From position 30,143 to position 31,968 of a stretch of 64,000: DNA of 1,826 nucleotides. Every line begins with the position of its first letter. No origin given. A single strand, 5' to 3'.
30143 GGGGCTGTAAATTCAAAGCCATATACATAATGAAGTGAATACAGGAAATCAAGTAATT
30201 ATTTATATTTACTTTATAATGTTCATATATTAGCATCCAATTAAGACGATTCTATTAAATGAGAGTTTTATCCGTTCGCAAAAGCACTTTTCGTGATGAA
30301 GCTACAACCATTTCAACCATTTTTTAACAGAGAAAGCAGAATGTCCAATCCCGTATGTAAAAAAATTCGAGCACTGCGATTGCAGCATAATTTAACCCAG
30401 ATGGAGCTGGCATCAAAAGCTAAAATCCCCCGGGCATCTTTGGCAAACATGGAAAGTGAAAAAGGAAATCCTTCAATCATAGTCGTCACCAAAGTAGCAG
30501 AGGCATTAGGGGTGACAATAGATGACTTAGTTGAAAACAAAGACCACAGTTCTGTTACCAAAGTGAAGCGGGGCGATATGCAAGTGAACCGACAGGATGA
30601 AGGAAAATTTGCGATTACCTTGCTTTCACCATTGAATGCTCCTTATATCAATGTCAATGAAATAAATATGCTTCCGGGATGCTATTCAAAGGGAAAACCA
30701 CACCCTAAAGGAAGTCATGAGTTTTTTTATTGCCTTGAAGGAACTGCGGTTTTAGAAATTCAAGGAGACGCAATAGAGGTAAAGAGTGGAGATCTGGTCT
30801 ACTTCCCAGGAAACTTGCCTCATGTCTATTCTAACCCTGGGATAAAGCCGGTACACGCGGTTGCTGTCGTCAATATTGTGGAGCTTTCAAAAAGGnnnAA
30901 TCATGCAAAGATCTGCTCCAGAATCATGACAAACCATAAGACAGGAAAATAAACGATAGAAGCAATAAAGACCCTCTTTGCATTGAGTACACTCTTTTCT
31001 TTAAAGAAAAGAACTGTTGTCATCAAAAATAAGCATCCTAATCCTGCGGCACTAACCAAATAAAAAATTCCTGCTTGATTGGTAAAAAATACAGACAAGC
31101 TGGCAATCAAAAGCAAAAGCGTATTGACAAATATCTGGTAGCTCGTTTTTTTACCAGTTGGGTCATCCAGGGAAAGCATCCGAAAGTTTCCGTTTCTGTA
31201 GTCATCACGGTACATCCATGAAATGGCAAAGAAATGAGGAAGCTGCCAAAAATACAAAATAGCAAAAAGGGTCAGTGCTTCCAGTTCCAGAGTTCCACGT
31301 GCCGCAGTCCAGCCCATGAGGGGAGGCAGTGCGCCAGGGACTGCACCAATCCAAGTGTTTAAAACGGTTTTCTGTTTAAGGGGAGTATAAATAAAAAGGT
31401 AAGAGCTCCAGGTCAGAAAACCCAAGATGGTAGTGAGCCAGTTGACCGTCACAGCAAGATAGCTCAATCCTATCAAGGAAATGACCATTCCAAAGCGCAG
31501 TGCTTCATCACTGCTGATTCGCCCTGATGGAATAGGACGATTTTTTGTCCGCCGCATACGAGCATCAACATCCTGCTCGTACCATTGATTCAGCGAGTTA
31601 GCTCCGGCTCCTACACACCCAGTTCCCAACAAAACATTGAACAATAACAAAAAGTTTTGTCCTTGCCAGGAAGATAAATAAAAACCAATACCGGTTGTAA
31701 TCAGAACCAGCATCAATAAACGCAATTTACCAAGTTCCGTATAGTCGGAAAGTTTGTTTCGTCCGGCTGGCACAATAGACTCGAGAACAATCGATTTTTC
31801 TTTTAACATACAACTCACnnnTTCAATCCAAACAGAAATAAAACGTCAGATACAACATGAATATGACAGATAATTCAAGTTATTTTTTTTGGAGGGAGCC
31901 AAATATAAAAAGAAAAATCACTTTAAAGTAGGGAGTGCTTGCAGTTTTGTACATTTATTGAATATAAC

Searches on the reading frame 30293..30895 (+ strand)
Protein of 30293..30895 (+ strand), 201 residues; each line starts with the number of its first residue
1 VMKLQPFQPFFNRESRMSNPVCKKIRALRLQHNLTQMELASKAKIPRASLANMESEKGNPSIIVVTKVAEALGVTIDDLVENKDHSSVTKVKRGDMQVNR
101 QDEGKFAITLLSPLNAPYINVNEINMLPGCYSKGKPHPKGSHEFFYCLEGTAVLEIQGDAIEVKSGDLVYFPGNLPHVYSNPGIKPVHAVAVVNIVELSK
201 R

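Call 79: search_protein_families(library=pfam, proteins=[window:30293-30895:+], max_evalue=0.00001)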
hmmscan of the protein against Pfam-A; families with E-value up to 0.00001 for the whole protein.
window:30293-30895:+ (201 aa): 5 families
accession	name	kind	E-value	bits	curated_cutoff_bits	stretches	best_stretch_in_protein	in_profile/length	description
PF07883.17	Cupin_2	-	4.6e-15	55.5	27.2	1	125-192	4-69/70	Cupin domain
PF01381.28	HTH_3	-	2.3e-13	50.4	23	1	25-79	1-55/55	Helix-turn-helix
PF12844.13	HTH_19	-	4e-08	33.5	30.2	1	23-84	2-63/64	Helix-turn-helix domain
PF13443.12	HTH_26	-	3.2e-06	27.7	22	1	24-81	1-59/63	Cro/C1-type HTH DNA-binding domain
PF13560.12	HTH_31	-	3.5e-06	27.7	27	1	25-79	6-61/64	Helix-turn-helix domain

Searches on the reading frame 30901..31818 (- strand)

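Call 79: search_protein_families(library=pfam, proteins=[window:30901-31818:-], max_evalue=0.00001)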
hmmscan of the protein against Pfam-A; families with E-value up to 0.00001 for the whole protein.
window:30901-31818:- (305 aa): 1 family
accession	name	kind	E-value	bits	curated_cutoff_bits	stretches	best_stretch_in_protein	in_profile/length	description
PF01040.23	UbiA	-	5.9e-56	190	34.2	1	38-286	1-248/250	UbiA prenyltransferase family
